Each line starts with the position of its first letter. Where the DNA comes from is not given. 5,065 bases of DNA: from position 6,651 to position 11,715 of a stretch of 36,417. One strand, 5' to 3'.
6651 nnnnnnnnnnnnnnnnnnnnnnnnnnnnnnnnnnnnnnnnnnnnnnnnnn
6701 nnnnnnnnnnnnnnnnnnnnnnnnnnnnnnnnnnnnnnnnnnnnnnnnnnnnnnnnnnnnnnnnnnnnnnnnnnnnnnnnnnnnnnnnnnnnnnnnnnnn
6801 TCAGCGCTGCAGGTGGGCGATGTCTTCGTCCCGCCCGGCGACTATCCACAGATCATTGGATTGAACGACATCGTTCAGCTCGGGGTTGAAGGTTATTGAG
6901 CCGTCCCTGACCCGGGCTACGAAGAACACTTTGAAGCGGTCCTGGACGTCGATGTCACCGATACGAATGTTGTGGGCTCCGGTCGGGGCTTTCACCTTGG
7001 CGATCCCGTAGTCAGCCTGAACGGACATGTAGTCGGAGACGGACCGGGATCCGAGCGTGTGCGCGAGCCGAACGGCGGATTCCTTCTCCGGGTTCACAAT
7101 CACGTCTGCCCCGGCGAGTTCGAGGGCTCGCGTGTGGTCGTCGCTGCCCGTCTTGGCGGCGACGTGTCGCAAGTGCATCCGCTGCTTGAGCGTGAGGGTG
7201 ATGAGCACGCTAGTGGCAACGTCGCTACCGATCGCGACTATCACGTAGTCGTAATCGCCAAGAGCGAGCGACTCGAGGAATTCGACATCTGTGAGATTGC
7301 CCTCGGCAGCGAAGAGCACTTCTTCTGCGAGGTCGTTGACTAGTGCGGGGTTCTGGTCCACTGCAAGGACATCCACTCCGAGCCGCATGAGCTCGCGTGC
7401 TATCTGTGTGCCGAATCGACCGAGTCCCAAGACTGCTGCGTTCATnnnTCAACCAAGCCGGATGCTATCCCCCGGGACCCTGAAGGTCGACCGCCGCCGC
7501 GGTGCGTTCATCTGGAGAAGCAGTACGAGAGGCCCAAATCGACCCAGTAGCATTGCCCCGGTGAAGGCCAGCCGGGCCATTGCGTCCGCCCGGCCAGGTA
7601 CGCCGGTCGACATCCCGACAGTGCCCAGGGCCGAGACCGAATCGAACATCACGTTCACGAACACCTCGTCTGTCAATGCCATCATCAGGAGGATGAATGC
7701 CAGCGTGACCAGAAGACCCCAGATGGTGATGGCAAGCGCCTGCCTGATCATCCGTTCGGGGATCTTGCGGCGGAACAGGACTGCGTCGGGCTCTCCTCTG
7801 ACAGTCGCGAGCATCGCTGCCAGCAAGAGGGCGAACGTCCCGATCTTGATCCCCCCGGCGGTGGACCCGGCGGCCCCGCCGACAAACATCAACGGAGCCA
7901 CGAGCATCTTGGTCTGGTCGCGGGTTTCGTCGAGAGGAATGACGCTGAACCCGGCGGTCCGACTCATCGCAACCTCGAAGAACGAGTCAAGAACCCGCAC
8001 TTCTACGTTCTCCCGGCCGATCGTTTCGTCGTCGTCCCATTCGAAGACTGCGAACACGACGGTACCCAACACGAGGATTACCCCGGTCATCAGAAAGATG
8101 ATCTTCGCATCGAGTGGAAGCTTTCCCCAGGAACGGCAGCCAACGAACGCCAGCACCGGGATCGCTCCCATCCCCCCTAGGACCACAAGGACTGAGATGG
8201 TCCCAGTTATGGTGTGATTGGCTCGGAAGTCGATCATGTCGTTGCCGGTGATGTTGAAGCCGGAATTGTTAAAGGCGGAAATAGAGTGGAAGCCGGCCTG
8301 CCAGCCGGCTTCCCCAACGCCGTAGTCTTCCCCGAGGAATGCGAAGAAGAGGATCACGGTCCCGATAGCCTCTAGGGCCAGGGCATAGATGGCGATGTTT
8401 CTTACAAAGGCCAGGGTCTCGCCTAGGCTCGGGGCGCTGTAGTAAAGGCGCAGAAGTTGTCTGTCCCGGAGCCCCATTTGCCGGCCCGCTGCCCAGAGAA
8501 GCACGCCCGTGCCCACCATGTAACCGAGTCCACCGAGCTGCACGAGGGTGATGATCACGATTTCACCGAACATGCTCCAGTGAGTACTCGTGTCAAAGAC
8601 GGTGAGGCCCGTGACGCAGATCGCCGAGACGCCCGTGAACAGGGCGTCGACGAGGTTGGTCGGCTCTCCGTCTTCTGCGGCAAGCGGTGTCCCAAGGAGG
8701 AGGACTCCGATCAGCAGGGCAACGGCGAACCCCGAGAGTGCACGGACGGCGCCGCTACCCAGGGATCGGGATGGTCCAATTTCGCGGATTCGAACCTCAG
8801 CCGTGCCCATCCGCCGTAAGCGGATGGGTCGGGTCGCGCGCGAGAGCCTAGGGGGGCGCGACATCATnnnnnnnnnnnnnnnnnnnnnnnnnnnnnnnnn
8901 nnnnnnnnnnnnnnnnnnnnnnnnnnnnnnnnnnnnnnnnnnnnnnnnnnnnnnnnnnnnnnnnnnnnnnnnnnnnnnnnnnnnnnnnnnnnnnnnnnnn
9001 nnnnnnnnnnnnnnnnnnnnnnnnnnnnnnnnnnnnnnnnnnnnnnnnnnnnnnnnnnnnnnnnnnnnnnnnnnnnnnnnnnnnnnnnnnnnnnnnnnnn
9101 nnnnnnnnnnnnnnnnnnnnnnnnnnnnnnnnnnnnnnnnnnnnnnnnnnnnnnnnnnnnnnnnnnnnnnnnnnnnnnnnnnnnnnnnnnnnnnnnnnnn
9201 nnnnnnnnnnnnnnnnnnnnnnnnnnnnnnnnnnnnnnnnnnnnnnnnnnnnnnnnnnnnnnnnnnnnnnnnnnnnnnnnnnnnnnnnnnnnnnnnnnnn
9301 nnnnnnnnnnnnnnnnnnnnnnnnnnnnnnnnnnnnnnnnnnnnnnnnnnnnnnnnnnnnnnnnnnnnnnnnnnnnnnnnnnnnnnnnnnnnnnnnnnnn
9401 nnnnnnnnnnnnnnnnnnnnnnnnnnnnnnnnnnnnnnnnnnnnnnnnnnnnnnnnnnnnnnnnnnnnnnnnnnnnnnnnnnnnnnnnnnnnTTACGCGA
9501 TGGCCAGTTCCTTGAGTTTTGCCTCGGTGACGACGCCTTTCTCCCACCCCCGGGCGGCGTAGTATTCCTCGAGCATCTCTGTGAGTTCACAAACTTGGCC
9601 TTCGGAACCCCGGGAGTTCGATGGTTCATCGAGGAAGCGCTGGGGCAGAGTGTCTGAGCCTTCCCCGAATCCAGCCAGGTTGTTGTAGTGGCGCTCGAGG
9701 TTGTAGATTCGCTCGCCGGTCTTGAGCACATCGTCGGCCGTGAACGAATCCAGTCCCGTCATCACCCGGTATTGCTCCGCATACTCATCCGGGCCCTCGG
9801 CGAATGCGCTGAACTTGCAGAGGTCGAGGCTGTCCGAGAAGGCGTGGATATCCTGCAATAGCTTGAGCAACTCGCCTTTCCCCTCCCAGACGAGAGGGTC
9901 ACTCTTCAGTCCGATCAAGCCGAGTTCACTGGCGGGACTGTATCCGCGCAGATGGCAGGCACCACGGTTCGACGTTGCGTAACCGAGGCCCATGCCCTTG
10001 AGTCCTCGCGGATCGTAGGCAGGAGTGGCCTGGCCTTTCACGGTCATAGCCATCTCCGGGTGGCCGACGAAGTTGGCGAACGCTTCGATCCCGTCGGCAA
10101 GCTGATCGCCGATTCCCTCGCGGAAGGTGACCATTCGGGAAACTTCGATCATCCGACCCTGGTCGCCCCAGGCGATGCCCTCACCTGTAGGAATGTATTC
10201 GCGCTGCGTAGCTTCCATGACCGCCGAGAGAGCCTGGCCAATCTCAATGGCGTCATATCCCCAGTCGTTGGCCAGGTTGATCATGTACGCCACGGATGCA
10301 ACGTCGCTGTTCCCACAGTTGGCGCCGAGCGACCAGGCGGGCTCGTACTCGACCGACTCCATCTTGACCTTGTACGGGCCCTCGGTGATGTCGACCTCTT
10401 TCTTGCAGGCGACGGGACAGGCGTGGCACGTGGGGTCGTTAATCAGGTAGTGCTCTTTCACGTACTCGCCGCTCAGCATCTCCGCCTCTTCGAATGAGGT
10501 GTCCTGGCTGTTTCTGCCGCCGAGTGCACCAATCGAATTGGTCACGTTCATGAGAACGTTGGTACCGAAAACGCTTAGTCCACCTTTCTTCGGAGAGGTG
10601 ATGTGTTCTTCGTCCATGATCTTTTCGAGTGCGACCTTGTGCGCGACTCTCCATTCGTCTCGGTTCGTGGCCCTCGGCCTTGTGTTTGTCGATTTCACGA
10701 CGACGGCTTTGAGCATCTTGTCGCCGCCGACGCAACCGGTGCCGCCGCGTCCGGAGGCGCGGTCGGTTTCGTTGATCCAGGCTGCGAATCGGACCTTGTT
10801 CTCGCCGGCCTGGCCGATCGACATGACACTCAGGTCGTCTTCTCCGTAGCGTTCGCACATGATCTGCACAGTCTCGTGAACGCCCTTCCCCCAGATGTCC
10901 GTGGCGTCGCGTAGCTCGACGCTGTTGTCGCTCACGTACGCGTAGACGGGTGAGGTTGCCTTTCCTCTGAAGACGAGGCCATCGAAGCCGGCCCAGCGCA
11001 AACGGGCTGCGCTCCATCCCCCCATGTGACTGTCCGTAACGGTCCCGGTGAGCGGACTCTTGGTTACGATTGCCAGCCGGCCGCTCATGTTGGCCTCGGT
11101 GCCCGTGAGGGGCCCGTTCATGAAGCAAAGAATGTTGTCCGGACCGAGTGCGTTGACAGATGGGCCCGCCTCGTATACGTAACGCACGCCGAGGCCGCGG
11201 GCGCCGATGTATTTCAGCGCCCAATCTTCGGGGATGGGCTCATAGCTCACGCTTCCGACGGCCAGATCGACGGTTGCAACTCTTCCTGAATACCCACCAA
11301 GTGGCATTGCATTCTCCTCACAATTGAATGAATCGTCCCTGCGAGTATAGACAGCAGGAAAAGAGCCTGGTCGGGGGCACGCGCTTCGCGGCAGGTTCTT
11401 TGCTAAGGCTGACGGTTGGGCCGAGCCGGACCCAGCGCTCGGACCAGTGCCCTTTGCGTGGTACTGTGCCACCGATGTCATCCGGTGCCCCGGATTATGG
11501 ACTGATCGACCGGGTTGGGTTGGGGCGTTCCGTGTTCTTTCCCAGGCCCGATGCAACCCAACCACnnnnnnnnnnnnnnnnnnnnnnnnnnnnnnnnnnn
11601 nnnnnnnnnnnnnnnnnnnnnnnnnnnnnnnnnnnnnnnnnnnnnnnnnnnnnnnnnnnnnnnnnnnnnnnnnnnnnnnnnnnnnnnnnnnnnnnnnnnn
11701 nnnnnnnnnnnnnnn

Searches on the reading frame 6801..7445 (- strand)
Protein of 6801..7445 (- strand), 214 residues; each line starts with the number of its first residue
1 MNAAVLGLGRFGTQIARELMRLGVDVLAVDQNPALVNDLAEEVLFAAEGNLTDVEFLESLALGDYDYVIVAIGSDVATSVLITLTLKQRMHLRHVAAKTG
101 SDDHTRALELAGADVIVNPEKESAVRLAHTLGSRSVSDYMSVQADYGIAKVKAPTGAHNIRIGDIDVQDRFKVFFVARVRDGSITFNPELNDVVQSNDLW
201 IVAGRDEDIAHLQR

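Call 44: search_protein_families(library=pfam, proteins=[window:6801-7445:-], max_evalue=0.0001)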
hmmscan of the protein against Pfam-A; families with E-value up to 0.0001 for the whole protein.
window:6801-7445:- (214 aa): 4 families
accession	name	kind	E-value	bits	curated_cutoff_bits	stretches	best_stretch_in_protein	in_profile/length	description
PF02254.24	TrkA_N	-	1.7e-26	93.2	23.8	1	4-119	2-116/116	TrkA-N domain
PF03446.21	NAD_binding_2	-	1.8e-05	25.2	21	1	4-107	3-100/161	NAD binding domain of 6-phosphogluconate dehydrogenase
PF03807.23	F420_oxidored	-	2.9e-05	25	21.6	0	4-84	3-79/94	NADP oxidoreductase coenzyme F420-dependent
PF02080.26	TrkA_C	-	8.2e-05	22.9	27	0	150-213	5-67/71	TrkA-C domain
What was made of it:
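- Checked: trkH (7449-8867, -) and trkA (6801-7445, -) are present (call 44).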

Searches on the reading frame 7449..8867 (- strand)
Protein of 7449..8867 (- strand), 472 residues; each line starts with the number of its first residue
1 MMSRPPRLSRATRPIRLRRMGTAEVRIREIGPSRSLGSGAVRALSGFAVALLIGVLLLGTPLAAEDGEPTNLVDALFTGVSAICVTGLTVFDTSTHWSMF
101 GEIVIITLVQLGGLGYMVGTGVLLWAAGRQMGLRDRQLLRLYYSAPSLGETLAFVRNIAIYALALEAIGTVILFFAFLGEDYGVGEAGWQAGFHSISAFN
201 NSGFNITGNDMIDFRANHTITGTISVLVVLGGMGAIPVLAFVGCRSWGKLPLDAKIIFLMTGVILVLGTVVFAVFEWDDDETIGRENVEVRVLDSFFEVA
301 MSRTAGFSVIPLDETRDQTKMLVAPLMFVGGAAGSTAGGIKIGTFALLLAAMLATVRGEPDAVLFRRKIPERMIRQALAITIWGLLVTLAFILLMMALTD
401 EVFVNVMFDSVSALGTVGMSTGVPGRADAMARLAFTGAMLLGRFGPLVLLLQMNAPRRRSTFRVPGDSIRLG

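Call 44: search_protein_families(library=pfam, proteins=[window:7449-8867:-], max_evalue=0.0001)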
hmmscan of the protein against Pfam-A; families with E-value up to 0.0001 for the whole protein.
window:7449-8867:- (472 aa): 1 family
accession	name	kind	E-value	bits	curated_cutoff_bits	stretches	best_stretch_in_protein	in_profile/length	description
PF02386.22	TrkH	-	1.7e-51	175.7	27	1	66-452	57-489/502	Cation transport protein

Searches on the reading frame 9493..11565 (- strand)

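Call 44: search_protein_families(library=pfam, proteins=[window:9493-11565:-], max_evalue=0.0001)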
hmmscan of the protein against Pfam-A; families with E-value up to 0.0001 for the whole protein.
window:9493-11565:- (690 aa): 2 families
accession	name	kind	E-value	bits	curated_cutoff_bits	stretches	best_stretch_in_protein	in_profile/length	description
PF01314.23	AFOR_C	-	1e-120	403.9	27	1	319-689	8-385/385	Aldehyde ferredoxin oxidoreductase, domains 2 & 3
PF02730.20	AFOR_N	-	2e-70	237.1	29.8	1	94-292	1-198/199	Aldehyde ferredoxin oxidoreductase, N-terminal domain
